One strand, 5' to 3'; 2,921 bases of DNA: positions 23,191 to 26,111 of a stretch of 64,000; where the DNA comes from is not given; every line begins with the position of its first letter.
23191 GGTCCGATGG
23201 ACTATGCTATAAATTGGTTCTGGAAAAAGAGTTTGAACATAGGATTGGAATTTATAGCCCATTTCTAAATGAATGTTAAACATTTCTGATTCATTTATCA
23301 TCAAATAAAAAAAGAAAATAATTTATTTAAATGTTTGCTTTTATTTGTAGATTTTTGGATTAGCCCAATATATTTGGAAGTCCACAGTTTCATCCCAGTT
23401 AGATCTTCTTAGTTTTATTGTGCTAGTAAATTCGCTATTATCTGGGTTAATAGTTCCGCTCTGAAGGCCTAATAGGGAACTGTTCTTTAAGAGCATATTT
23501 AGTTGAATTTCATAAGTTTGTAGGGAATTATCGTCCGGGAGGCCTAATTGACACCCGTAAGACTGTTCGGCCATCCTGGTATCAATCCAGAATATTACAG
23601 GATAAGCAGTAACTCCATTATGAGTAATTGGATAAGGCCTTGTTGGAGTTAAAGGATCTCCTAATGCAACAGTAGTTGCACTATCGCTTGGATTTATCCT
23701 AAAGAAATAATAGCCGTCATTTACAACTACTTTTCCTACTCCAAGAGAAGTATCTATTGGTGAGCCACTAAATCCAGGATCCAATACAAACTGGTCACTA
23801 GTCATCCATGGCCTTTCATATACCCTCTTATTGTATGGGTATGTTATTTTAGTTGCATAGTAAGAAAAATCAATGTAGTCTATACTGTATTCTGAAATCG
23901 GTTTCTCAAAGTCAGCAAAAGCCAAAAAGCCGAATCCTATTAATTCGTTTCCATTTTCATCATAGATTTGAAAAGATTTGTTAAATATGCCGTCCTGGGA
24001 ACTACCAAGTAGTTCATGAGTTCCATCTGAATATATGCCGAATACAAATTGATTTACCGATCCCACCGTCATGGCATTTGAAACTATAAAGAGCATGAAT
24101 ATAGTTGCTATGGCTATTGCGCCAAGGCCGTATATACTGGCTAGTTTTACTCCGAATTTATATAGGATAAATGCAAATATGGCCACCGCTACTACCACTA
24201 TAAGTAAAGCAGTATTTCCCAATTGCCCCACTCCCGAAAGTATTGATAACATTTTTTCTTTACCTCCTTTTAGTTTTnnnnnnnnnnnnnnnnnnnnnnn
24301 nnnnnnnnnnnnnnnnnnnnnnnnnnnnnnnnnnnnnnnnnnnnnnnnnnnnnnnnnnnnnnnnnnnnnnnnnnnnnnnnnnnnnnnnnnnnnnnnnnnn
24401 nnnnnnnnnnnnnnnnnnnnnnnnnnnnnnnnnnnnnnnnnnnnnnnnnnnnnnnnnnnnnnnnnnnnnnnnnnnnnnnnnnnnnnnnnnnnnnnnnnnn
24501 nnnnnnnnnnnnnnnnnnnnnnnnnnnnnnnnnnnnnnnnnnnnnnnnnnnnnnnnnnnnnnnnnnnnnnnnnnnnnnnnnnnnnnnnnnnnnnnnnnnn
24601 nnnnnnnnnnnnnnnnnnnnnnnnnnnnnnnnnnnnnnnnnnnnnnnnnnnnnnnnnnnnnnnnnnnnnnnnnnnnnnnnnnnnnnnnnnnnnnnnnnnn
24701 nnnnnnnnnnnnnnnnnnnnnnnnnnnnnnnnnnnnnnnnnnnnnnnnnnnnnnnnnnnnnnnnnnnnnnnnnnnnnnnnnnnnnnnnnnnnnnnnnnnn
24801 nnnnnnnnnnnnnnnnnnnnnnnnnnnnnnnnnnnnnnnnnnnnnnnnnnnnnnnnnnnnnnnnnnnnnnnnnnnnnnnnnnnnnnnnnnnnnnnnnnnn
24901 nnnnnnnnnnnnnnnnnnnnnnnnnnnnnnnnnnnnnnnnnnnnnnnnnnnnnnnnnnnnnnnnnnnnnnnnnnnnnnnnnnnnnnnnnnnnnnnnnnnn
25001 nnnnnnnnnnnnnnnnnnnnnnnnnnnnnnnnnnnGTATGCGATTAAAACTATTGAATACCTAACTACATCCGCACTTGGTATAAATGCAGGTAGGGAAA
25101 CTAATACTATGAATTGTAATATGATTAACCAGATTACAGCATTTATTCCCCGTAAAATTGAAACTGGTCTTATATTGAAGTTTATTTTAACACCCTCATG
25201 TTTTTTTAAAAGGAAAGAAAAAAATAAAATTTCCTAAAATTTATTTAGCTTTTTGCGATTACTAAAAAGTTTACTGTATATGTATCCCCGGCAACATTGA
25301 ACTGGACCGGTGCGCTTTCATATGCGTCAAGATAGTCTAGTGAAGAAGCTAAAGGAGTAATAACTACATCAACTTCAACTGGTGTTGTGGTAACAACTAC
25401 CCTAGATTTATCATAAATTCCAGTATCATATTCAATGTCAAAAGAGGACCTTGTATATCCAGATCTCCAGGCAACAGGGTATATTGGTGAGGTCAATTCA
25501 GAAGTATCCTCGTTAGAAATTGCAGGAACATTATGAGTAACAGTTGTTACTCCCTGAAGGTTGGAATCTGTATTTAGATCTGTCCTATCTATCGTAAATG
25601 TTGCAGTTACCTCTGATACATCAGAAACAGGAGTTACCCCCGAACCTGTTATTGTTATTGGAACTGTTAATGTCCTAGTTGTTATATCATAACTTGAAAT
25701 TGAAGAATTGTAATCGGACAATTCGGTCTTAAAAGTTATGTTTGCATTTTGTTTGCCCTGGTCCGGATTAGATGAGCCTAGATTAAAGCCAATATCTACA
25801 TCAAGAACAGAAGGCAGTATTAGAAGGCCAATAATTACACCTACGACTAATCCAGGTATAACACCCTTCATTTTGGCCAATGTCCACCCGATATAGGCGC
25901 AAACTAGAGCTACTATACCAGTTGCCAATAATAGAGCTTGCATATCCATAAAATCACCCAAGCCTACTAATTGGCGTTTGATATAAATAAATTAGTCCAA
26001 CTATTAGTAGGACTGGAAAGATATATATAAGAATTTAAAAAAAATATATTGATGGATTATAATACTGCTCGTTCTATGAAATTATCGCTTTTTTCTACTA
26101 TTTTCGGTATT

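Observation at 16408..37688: Integrated virus-like element of about 21 kb at the 3' end of tRNA-Arg(UCG), with no recognisable capsid, packaging or replication genes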

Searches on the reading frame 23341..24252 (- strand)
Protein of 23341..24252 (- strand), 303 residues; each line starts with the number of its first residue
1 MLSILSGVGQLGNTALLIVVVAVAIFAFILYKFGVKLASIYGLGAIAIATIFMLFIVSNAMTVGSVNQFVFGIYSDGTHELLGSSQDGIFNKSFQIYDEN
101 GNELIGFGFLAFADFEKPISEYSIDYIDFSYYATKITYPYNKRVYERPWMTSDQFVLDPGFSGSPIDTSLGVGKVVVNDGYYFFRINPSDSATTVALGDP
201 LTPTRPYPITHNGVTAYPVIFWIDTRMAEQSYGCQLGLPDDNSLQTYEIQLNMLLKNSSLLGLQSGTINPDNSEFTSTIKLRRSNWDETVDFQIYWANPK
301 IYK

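Call 7: search_protein_families(library=pfam, max_evalue=0.1, proteins=[window:23341-24252:-])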
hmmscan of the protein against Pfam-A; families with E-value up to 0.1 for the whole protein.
window:23341-24252:- (303 aa): 1 family
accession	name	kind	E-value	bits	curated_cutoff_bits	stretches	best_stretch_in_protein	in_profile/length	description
PF12217.14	End_beta_propel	-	0.052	12.9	24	1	156-213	300-354/367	Catalytic beta propeller domain of bacteriophage endosialidase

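Call 10: search_protein_families(library=phrogs, max_evalue=0.01, proteins=[window:23341-24252:-])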
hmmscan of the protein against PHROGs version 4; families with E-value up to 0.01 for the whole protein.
window:23341-24252:- (303 aa): 0 families

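Call 110: search_solved_structures(query=A10, max_evalue=10)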
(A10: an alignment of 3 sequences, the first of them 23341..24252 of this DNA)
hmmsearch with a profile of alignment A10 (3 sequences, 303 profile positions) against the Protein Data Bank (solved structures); distinct sequences matched with E-value up to 10: 6.
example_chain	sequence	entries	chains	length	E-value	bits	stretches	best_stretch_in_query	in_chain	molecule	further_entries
21vq_E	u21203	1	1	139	0.25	13.9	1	201-250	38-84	Phi92_gp136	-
9b7d_A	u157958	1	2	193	0.85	12.2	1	99-132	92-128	Putative cyclic ADP-D-ribose synthase ThsB1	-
6lhy_A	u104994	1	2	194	0.85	12.2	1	99-132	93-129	DUF1863 domain-containing protein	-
5c0r_A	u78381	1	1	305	1.4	11.4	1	230-269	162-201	Hemagglutinin, Envelope glycoprotein, Fibritin fusion protein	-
5c0s_A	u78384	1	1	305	1.5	11.4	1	230-269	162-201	Hemagglutinin, Envelope glycoprotein, Fibritin fusion protein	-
8hdr_1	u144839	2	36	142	1.5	11.4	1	173-208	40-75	pam3 tube protein | pam3 tube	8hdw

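Call 117: search_protein_families(library=ncbifam, max_evalue=0.05, proteins=[window:23341-24252:-])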
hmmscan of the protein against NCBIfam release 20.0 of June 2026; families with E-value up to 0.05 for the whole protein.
window:23341-24252:- (303 aa): 0 families

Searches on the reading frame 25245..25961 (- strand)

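Call 7: search_protein_families(library=pfam, max_evalue=0.1, proteins=[window:25245-25961:-])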
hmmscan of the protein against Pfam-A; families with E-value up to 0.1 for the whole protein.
window:25245-25961:- (238 aa): 0 families

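Call 10: search_protein_families(library=phrogs, max_evalue=0.01, proteins=[window:25245-25961:-])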
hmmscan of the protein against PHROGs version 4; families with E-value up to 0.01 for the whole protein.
window:25245-25961:- (238 aa): 0 families

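Call 117: search_protein_families(library=ncbifam, max_evalue=0.05, proteins=[window:25245-25961:-])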
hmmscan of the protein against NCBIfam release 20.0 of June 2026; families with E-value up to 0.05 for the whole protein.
window:25245-25961:- (238 aa): 1 family
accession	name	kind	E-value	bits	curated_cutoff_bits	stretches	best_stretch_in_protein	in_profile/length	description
TIGR01427.1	PTS_IIC_fructo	subfamily_domain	0.014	14.8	157.55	1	16-44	74-102/346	fructose-specific PTS transporter subunit EIIC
